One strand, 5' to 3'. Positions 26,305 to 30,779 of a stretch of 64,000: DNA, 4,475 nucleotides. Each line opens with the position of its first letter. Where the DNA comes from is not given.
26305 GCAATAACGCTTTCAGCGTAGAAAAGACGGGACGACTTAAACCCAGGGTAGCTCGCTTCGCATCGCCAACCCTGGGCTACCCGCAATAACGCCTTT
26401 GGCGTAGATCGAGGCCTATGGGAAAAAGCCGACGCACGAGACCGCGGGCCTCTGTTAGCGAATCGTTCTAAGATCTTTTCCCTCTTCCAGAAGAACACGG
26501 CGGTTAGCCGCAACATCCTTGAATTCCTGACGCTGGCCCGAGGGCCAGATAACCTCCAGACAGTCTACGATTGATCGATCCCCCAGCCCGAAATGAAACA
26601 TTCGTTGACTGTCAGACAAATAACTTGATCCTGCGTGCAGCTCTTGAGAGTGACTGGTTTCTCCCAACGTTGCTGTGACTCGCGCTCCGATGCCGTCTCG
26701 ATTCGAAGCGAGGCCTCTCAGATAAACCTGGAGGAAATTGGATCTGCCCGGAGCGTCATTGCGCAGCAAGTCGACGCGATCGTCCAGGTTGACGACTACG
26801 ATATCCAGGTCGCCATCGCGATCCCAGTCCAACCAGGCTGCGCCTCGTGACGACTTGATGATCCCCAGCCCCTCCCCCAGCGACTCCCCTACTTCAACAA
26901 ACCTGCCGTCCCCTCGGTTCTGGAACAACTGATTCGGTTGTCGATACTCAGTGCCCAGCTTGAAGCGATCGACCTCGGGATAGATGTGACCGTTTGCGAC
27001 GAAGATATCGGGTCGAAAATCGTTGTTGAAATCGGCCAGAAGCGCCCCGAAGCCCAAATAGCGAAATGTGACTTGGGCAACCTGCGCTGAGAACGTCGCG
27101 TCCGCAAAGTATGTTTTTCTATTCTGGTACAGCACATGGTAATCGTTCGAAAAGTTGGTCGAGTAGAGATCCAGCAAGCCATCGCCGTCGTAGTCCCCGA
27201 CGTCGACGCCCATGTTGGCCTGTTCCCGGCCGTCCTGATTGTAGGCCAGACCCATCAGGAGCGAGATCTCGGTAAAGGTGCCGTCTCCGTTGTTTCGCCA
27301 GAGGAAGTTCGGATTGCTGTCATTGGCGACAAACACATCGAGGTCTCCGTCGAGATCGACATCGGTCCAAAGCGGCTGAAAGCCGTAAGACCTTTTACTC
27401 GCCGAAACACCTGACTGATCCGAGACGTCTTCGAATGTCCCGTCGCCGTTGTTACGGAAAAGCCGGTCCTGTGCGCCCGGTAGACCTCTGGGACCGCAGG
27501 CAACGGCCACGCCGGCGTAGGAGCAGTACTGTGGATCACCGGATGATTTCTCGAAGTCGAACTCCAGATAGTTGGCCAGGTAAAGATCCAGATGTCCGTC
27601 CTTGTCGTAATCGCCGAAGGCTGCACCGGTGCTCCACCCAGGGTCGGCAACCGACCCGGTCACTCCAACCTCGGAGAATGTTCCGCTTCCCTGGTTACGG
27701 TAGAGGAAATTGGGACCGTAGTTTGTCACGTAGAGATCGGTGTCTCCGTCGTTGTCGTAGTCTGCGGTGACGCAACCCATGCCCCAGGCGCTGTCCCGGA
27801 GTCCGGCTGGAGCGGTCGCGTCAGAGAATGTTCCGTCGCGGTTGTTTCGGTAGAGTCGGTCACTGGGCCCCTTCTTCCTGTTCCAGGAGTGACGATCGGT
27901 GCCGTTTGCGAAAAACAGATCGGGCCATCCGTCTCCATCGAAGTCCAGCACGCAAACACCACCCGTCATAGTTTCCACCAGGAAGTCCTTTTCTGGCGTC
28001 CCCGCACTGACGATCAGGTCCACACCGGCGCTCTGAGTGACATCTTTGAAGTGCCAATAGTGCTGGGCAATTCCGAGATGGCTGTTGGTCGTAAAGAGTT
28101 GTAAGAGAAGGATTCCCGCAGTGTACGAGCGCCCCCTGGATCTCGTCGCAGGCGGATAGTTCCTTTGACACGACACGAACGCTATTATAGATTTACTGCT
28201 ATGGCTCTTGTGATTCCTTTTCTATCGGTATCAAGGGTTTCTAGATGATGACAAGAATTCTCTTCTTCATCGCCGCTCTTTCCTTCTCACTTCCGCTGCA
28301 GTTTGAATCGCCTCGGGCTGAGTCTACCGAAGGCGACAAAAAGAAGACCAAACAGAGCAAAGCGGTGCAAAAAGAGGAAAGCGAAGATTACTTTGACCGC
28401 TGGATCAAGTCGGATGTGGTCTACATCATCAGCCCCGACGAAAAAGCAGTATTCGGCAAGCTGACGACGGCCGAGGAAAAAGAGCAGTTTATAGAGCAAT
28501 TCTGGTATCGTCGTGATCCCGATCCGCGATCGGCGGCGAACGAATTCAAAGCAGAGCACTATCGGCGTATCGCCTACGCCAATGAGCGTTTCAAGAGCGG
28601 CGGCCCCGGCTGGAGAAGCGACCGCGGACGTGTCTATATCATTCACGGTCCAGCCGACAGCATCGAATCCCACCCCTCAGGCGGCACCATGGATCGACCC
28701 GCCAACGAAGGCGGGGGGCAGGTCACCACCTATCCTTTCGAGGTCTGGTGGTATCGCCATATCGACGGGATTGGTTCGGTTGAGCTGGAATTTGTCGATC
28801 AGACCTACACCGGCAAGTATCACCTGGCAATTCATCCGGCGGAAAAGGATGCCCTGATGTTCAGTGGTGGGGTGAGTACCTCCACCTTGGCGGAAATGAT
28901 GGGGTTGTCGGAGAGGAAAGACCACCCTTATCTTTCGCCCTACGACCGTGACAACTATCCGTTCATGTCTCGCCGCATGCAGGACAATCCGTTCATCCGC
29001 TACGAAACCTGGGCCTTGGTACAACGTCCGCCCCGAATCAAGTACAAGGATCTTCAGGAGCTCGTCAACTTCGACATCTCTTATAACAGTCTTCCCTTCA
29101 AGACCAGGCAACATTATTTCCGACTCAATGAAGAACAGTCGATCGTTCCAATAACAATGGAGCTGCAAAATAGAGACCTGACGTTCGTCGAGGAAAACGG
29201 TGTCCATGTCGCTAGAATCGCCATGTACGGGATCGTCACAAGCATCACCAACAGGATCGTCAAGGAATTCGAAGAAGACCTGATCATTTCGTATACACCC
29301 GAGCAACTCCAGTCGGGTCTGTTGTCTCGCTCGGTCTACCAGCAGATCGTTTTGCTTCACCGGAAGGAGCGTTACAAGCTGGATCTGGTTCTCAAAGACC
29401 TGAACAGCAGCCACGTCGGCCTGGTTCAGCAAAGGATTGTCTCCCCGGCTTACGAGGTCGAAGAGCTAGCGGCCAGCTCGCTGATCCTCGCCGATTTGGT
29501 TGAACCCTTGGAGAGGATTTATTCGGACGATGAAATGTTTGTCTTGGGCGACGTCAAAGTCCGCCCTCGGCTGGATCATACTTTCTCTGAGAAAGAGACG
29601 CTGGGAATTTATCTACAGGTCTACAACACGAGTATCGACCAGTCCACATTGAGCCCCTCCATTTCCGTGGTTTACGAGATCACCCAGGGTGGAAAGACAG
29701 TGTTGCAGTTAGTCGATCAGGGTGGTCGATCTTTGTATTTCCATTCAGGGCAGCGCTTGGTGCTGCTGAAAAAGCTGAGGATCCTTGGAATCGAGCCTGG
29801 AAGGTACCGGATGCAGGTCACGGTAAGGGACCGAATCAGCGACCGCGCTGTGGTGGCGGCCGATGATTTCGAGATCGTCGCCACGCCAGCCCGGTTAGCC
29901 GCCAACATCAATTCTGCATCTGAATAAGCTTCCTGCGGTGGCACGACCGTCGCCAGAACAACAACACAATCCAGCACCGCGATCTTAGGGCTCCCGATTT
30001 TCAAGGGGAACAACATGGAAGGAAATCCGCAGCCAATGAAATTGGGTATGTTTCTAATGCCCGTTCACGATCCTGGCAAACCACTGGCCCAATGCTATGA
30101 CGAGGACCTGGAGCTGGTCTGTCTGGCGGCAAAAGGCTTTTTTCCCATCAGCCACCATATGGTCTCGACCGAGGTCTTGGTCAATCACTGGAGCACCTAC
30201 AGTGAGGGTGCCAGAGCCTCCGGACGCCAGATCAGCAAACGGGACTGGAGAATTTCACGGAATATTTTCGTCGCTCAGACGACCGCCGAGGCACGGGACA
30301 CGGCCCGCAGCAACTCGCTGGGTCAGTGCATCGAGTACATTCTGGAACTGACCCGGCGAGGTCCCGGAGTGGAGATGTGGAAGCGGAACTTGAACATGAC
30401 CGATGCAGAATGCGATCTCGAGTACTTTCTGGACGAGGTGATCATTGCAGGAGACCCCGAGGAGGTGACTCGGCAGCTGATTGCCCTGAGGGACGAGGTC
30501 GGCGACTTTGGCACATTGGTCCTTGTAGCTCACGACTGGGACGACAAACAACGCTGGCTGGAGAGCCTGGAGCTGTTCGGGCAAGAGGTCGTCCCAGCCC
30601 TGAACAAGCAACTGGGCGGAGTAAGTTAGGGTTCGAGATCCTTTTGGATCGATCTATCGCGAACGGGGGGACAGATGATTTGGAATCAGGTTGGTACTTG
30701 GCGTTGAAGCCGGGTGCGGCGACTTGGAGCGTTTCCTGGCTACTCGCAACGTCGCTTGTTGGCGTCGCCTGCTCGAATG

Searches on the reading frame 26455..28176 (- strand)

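Call 10: search_protein_families(library=pfam, proteins=[window:26455-28176:-], max_evalue=0.001)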
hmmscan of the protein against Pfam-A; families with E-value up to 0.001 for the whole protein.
window:26455-28176:- (573 aa): 3 families
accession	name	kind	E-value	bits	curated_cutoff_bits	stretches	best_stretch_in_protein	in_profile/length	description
PF13517.12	FG-GAP_3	-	2.3e-57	191.9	26.9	7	139-199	1-60/61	FG-GAP-like repeat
PF07593.17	UnbV_ASPIC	-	1.7e-20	73.1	23.4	1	495-561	1-67/68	ASPIC and UnbV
PF01839.29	FG-GAP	-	4.9e-16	58.6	22.1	0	137-165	7-32/37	FG-GAP repeat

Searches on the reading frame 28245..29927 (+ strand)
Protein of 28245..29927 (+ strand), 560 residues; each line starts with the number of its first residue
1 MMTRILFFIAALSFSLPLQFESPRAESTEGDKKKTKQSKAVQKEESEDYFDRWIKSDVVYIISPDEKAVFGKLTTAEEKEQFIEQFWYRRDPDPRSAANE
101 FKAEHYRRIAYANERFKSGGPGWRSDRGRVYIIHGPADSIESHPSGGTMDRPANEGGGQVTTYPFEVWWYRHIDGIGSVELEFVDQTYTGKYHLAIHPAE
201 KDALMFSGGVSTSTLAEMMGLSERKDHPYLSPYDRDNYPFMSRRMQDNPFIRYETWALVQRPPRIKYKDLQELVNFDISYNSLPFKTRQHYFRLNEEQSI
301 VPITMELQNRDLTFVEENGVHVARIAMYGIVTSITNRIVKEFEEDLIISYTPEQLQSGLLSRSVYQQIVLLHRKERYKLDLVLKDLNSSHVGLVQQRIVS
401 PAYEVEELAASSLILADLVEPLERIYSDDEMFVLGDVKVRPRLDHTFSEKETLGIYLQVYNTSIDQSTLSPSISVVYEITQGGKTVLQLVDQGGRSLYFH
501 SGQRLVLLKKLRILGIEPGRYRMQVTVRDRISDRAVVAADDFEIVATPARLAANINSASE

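Call 10: search_protein_families(library=pfam, proteins=[window:28245-29927:+], max_evalue=0.001)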
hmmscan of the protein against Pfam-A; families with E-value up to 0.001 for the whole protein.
window:28245-29927:+ (560 aa): 1 family
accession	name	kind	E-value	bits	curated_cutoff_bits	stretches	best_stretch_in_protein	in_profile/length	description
PF20094.4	GWxTD_dom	-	8.9e-14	52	26.9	1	56-142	35-117/172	GWxTD domain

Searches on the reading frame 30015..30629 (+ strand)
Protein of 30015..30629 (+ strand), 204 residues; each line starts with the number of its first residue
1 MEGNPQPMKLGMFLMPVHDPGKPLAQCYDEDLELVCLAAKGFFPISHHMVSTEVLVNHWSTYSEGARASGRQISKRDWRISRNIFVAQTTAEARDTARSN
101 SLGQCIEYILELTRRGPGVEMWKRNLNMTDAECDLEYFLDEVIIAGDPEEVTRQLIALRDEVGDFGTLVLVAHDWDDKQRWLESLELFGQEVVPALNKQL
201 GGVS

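Call 10: search_protein_families(library=pfam, proteins=[window:30015-30629:+], max_evalue=0.001)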
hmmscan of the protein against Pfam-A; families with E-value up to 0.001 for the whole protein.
window:30015-30629:+ (204 aa): 1 family
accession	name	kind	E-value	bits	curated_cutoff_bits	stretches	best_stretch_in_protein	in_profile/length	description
PF00296.26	Bac_luciferase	-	3.9e-05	23.6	27.9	1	57-160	201-309/314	Luciferase-like monooxygenase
